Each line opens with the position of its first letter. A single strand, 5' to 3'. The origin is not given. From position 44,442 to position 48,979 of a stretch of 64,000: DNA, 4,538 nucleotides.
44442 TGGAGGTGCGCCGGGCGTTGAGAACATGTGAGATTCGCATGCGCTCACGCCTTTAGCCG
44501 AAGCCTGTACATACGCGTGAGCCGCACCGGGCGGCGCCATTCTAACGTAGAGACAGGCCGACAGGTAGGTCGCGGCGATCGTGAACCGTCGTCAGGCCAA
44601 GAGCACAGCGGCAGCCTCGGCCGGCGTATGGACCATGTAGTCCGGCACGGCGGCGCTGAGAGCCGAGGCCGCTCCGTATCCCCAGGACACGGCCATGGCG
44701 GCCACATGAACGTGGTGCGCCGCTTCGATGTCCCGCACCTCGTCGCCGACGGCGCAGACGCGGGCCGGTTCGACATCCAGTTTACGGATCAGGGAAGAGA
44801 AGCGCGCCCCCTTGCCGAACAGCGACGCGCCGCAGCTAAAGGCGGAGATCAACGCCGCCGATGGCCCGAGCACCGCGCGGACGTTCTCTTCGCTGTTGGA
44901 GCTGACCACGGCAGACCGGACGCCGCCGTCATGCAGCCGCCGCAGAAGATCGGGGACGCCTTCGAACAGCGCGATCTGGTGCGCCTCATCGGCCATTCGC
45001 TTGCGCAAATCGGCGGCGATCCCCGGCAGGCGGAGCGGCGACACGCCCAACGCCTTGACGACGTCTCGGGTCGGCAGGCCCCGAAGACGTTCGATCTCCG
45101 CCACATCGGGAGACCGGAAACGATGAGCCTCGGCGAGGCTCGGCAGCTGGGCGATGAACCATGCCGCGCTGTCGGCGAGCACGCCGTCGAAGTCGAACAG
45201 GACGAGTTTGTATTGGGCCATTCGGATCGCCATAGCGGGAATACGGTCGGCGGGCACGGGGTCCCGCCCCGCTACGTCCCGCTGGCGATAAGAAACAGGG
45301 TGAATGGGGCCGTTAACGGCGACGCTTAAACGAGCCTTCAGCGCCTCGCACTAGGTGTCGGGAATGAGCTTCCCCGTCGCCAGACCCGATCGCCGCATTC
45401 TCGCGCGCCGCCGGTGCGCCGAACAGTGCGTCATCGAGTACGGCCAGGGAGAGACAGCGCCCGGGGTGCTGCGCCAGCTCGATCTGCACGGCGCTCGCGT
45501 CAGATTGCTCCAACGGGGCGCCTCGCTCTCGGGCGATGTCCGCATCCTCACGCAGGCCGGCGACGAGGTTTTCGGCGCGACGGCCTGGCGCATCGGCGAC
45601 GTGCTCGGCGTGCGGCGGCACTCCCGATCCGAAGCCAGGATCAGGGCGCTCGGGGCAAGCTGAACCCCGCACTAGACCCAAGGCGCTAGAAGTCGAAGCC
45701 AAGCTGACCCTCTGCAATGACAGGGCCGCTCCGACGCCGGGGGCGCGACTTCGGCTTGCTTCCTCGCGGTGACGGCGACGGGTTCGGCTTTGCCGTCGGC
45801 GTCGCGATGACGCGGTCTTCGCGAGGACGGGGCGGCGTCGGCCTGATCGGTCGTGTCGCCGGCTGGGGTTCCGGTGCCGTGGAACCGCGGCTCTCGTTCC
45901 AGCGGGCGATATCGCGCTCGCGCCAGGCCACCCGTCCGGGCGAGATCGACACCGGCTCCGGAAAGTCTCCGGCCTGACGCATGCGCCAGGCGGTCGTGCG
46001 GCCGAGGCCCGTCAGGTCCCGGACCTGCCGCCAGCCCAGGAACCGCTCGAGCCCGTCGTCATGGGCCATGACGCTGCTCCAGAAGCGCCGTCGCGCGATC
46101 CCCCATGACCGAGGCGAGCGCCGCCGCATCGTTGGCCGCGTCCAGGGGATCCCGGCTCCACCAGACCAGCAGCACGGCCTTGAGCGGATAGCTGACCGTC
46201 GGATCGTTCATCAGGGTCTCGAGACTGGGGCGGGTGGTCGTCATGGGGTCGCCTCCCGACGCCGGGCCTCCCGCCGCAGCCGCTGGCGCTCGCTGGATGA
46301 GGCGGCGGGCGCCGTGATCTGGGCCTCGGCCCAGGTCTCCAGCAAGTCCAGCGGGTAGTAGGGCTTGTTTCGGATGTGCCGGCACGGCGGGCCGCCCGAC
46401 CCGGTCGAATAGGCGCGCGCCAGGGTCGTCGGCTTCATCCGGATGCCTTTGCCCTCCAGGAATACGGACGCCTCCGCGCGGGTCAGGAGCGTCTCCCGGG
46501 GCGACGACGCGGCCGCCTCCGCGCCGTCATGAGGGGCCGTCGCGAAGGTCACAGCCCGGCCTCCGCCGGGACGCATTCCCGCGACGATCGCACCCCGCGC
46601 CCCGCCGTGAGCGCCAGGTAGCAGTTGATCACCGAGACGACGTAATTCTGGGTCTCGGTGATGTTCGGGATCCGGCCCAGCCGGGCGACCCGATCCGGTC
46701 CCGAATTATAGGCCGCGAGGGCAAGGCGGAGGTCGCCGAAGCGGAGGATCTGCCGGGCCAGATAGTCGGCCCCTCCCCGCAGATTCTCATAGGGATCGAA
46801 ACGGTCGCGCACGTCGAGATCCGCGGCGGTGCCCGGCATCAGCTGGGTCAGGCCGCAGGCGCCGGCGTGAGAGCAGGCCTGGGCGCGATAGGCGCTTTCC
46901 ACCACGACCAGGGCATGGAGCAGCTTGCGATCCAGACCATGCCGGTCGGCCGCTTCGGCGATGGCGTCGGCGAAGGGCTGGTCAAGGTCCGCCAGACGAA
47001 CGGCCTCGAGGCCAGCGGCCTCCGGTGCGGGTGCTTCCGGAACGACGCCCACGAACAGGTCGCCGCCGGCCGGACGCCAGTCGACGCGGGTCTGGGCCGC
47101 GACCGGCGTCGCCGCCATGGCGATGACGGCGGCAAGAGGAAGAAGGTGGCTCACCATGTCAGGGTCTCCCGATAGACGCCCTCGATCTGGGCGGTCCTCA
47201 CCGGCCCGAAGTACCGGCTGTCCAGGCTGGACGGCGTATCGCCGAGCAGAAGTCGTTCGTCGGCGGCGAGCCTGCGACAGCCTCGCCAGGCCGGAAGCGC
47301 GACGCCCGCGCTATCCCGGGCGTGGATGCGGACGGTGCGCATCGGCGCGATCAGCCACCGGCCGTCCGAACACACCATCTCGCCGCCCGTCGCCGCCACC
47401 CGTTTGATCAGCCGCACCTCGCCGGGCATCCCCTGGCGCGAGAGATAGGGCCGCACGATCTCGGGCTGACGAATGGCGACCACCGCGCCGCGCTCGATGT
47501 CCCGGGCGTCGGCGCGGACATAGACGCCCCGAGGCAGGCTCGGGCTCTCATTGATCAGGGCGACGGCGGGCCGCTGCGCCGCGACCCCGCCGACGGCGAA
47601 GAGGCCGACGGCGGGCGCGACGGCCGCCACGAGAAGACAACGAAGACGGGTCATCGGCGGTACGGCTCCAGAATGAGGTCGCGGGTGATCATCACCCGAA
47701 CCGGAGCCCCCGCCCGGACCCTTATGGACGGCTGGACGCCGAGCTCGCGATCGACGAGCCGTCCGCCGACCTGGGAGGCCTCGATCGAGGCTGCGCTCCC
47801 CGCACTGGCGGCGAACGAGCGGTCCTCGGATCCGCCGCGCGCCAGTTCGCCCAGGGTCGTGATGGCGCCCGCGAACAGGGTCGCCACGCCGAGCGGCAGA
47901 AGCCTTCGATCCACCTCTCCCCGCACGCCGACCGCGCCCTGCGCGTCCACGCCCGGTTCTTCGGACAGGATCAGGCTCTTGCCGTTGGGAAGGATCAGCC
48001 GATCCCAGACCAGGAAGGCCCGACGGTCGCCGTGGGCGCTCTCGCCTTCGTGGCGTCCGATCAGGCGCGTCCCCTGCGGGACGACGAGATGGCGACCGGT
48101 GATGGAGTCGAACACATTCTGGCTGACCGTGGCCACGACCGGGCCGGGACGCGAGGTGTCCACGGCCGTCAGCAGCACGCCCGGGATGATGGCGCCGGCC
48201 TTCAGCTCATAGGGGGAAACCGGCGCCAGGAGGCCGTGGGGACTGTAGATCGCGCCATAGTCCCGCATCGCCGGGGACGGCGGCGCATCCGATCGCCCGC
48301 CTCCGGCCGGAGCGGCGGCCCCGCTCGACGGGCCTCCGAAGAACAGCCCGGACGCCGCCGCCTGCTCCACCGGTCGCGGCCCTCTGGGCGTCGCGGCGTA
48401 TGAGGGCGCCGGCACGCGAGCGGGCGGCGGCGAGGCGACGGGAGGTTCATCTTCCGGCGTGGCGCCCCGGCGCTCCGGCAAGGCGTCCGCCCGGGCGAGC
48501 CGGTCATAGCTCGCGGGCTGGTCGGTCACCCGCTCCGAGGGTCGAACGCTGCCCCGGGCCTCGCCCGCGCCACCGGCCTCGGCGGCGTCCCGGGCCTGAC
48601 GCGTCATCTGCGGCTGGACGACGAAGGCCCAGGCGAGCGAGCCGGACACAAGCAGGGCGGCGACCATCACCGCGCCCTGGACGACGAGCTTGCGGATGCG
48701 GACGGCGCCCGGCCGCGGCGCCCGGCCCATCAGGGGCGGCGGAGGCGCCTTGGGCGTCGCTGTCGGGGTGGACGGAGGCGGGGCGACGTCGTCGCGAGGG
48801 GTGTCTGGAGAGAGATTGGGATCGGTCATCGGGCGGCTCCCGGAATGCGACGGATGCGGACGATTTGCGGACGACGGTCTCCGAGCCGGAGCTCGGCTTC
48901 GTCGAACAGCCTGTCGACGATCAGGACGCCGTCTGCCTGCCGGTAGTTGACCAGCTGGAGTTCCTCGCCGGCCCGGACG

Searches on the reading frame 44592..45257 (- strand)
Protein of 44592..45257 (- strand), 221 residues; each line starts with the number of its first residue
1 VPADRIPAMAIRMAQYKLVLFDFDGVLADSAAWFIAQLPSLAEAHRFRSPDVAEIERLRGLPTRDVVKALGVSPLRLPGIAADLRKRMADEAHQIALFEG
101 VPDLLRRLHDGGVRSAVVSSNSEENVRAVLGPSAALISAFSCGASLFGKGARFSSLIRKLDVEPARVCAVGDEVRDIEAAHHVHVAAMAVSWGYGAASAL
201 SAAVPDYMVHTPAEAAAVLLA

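Call 85: search_protein_families(library=pfam, proteins=[window:44592-45257:-], max_evalue=0.001)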
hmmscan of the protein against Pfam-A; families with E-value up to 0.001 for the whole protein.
window:44592-45257:- (221 aa): 4 families
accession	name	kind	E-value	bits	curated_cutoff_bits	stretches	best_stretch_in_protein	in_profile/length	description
PF13419.12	HAD_2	-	4.2e-25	89.3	23.8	1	19-190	1-178/178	Haloacid dehalogenase-like hydrolase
PF00702.32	Hydrolase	-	9.1e-18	65.8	26.4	1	16-182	1-189/191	haloacid dehalogenase-like hydrolase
PF12710.13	HAD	-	6.8e-10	40.1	27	1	19-180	1-188/189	haloacid dehalogenase-like hydrolase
PF13242.12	Hydrolase_like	-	6e-06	26.5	22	1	153-211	10-71/75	HAD-hyrolase-like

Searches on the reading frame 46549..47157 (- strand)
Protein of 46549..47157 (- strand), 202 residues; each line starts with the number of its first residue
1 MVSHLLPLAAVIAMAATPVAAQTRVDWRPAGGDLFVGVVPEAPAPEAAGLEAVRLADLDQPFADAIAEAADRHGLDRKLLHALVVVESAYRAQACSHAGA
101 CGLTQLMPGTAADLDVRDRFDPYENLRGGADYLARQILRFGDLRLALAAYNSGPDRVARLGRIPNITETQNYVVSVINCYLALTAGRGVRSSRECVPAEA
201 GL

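Call 85: search_protein_families(library=pfam, proteins=[window:46549-47157:-], max_evalue=0.001)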
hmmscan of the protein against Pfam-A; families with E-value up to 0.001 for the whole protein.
window:46549-47157:- (202 aa): 1 family
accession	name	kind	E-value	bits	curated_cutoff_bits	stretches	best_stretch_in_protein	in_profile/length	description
PF01464.25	SLT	-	1.9e-23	82.7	21.3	1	65-171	2-115/117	Transglycosylase SLT domain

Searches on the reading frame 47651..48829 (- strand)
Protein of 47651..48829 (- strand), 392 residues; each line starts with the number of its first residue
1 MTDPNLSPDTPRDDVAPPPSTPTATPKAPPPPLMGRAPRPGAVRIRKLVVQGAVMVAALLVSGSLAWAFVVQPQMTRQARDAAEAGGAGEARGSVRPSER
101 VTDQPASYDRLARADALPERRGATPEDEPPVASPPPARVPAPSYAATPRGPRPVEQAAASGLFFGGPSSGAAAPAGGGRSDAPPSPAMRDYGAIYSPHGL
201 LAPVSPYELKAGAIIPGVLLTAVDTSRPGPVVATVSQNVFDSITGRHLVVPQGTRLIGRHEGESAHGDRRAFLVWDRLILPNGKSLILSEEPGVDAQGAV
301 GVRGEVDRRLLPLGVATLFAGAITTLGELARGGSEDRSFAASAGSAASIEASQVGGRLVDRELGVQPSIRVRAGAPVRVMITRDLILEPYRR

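Call 85: search_protein_families(library=pfam, proteins=[window:47651-48829:-], max_evalue=0.001)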
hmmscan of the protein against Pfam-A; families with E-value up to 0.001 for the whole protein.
window:47651-48829:- (392 aa): 1 family
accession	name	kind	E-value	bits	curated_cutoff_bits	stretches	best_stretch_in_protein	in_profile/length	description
PF03743.19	TrbI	-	8.2e-48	163.2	35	1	209-387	2-188/188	Bacterial conjugation TrbI-like protein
